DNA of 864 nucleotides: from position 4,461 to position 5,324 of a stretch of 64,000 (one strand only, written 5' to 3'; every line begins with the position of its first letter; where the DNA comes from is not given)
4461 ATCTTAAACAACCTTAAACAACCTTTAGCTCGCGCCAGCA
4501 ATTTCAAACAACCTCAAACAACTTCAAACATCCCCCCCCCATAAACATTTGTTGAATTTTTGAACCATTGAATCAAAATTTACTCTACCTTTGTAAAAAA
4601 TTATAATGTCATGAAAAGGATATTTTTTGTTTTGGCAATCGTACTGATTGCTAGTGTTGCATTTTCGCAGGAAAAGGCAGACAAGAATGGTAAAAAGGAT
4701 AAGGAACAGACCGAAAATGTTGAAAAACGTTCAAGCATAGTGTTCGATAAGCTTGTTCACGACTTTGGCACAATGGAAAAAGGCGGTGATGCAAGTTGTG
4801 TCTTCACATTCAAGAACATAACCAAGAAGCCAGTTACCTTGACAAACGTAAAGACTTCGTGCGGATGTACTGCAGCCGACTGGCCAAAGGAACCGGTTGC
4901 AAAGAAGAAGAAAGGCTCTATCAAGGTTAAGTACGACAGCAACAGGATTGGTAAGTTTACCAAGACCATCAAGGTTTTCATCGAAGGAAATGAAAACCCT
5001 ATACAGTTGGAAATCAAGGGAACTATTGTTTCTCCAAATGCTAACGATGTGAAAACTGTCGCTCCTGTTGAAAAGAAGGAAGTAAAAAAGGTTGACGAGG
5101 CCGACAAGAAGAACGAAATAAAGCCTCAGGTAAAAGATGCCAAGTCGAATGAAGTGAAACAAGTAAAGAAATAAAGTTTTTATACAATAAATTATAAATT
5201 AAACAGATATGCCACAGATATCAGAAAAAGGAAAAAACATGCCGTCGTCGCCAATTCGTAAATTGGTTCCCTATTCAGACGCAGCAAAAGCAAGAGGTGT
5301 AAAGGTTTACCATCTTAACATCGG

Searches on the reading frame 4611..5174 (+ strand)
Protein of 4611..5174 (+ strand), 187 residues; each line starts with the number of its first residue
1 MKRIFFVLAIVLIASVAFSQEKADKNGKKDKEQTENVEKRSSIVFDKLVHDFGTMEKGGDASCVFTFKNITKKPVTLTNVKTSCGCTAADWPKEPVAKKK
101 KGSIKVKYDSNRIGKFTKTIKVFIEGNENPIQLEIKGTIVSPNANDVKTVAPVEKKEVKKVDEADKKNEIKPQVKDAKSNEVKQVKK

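Call 75: search_protein_families(library=pfam, proteins=[window:4611-5174:+])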
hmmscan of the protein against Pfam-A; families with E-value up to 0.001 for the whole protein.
window:4611-5174:+ (187 aa): 2 families
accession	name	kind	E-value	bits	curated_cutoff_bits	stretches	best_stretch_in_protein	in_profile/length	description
PF07610.17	DUF1573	-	4.9e-32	110.3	26.1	1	43-139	1-98/98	Protein of unknown function (DUF1573)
PF22544.2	HYDIN_VesB_CFA65-like_Ig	-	9e-15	55.2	25.5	1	43-138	3-100/100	HYDIN/CFA65/VesB-like, Ig-like domain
